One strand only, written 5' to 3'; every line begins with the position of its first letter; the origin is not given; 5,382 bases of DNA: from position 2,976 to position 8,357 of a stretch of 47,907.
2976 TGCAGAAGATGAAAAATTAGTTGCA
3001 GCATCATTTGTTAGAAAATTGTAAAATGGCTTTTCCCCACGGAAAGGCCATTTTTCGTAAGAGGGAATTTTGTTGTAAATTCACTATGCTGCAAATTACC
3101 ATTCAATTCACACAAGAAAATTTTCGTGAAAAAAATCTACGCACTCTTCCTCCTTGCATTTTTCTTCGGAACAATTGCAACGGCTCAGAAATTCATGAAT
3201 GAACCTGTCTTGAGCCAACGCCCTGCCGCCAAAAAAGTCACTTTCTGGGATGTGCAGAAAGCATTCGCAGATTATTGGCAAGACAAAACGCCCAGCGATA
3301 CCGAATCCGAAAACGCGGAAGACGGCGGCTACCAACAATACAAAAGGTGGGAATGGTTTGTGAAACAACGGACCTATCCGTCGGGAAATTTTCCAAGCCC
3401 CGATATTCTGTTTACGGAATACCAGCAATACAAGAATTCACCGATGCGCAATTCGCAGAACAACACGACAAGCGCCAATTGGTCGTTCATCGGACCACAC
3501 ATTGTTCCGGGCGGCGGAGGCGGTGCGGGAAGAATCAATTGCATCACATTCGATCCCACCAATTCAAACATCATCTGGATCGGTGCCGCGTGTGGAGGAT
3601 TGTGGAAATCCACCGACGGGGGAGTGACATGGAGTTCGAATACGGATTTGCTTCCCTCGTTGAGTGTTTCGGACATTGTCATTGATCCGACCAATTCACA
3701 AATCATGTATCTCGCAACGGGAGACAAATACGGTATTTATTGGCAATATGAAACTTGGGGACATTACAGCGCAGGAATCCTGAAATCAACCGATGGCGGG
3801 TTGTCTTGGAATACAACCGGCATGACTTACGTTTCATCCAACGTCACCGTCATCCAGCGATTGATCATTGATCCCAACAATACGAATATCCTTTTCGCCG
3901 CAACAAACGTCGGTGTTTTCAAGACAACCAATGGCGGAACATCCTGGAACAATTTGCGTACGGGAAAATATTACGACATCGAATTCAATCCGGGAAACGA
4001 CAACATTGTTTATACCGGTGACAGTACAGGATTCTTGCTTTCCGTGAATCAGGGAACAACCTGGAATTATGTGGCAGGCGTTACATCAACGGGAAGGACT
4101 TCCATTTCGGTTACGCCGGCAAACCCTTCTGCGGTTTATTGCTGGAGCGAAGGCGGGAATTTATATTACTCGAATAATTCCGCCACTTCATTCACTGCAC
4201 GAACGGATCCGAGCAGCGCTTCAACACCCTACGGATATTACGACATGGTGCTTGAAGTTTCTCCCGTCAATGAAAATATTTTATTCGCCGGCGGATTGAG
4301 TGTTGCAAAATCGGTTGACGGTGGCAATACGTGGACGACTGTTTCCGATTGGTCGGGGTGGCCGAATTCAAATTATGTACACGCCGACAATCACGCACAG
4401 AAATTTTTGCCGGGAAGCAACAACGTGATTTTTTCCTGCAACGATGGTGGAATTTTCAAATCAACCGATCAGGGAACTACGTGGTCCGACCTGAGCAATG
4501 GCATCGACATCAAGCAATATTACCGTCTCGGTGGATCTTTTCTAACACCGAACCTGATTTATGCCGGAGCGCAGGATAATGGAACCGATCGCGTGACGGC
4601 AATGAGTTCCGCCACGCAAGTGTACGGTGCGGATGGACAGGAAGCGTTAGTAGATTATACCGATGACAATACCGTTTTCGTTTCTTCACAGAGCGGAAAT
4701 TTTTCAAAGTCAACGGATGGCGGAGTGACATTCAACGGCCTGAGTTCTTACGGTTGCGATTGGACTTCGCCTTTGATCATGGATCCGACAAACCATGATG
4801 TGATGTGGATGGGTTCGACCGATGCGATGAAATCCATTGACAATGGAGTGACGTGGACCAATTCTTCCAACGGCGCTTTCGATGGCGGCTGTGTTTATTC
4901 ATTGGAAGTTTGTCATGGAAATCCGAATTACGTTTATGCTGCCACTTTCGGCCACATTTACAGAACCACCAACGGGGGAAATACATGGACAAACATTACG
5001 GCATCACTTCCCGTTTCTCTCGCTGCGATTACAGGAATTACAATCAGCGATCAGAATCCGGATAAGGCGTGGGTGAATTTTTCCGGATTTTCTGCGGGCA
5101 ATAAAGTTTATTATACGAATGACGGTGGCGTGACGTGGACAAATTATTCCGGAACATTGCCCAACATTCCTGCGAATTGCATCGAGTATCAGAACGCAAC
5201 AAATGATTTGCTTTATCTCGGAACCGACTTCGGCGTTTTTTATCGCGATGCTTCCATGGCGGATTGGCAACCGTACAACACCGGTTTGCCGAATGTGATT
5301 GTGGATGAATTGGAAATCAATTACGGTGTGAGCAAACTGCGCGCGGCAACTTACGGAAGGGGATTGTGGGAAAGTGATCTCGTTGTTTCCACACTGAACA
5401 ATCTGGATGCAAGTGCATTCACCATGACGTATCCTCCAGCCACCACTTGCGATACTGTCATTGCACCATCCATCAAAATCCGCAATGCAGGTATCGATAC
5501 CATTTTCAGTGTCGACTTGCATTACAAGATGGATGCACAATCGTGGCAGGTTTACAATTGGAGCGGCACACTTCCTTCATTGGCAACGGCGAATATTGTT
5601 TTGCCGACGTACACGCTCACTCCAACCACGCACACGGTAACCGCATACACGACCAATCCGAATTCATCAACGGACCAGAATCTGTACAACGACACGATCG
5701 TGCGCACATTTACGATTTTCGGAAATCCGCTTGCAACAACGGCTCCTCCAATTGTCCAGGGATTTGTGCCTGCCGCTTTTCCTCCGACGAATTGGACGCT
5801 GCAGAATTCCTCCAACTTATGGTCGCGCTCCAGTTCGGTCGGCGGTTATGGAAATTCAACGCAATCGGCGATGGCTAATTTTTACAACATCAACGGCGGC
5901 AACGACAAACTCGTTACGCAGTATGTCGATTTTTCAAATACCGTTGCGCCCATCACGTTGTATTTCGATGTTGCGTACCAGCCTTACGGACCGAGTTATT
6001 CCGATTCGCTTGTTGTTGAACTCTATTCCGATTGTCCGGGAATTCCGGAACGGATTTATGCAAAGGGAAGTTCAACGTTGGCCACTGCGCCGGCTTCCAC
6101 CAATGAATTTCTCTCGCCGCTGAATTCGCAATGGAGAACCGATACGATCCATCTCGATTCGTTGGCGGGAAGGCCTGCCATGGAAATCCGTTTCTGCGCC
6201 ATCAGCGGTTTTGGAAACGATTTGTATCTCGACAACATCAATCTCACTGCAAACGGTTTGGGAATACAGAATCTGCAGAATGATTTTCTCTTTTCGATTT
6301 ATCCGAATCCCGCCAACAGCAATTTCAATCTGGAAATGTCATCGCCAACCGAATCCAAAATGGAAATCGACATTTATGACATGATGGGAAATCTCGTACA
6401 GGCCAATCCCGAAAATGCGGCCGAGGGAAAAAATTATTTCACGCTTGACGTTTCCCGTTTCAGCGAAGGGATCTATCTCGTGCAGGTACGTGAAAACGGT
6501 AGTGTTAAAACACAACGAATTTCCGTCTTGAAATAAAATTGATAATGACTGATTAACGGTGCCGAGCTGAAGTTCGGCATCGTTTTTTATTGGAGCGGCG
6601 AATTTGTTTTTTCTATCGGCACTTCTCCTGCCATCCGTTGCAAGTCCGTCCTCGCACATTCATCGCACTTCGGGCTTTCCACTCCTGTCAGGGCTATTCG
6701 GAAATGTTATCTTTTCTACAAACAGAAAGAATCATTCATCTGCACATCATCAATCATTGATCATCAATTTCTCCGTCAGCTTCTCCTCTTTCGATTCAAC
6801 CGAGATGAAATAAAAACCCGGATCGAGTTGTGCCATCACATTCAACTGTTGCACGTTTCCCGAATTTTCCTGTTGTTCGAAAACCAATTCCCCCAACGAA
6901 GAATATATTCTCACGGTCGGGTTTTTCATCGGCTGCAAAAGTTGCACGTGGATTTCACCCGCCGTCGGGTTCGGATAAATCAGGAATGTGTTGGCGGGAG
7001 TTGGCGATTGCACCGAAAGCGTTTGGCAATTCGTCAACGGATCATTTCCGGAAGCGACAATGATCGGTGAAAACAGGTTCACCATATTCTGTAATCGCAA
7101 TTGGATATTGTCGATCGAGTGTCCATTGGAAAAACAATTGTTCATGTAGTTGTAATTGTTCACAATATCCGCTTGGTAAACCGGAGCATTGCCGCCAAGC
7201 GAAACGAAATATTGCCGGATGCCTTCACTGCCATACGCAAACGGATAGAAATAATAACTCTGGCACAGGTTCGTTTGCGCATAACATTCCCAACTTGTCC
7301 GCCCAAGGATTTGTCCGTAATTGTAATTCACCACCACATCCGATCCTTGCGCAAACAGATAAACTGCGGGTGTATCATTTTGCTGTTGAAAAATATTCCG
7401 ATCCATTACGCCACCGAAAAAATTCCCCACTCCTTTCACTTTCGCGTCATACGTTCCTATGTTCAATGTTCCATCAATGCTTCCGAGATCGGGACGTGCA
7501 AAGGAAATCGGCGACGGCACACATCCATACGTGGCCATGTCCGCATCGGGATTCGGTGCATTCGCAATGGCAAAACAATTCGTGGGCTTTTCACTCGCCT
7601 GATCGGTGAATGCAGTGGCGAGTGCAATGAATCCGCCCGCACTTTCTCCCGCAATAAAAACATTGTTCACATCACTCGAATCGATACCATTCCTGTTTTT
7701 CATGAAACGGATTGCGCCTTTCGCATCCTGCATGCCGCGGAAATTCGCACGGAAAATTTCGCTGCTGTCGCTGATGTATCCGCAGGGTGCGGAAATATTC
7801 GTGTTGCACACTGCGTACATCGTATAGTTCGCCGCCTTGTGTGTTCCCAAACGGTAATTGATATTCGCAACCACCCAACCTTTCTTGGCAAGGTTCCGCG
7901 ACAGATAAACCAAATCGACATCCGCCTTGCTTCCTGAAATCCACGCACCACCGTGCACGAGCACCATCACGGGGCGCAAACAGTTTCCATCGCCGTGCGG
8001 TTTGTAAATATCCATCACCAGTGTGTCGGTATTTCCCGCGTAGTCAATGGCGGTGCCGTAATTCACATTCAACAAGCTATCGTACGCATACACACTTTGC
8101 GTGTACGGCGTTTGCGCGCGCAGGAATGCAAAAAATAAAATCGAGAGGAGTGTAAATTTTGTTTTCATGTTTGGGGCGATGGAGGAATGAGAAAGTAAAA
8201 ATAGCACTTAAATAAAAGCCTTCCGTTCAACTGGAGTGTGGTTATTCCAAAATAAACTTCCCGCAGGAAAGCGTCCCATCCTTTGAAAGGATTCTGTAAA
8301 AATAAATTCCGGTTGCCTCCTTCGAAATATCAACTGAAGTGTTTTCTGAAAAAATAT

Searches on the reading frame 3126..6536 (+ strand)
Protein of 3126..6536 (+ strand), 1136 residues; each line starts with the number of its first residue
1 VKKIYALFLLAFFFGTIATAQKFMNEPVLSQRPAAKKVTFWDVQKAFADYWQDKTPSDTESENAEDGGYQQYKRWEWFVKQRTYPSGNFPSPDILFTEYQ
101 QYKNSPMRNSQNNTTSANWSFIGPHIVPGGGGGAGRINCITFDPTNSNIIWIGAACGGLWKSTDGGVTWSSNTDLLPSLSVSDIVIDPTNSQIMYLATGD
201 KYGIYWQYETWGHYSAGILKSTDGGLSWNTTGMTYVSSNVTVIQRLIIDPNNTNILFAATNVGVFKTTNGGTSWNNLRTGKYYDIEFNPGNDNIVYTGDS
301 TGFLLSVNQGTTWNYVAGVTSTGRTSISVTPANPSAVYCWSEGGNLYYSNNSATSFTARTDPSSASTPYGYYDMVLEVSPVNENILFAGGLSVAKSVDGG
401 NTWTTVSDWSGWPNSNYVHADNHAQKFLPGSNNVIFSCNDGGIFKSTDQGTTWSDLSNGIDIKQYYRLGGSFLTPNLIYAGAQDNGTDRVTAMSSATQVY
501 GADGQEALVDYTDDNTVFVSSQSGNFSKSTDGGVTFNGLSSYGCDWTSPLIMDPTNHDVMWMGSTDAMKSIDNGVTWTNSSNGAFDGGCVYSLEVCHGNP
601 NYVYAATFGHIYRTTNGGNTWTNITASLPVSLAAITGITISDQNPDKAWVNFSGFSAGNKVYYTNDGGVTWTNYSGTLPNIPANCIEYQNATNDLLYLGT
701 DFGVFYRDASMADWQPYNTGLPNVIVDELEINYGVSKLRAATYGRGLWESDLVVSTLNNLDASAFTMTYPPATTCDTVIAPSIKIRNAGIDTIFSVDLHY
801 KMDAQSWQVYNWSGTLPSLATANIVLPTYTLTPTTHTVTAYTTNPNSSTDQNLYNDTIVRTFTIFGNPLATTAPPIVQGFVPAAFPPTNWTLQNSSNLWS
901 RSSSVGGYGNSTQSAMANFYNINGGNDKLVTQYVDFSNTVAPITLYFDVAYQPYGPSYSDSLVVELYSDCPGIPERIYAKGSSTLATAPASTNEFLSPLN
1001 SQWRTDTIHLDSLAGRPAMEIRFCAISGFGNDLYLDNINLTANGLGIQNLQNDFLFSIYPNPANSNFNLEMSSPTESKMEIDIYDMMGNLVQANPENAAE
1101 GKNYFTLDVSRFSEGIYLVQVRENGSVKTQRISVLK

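Call 43: search_protein_families(library=pfam, proteins=[window:3126-6536:+], max_evalue=0.00001)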
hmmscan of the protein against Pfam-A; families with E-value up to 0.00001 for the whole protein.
window:3126-6536:+ (1136 aa): 2 families
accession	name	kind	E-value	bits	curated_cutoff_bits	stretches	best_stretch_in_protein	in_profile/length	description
PF15902.12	Sortilin-Vps10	-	3.6e-24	85.8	33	1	568-674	4-112/446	Sortilin, neurotensin receptor 3,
PF18962.6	Por_Secre_tail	-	5.8e-17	62.2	27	1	1058-1133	1-74/75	Secretion system C-terminal sorting domain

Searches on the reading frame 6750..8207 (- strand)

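Call 43: search_protein_families(library=pfam, proteins=[window:6750-8207:-], max_evalue=0.00001)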
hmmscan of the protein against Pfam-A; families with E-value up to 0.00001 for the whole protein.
window:6750-8207:- (485 aa): 4 families
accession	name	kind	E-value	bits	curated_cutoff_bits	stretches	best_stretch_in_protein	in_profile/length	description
PF20434.5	BD-FAE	-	1.3e-18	67.8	26.8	1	65-125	1-62/215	BD-FAE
PF00135.34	COesterase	-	2.4e-13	50.3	27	1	58-122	81-144/515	Carboxylesterase family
PF18962.6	Por_Secre_tail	-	4.4e-13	49.8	27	1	410-483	1-75/75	Secretion system C-terminal sorting domain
PF07859.19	Abhydrolase_3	-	1.5e-08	35.1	25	1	81-214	1-104/210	alpha/beta hydrolase fold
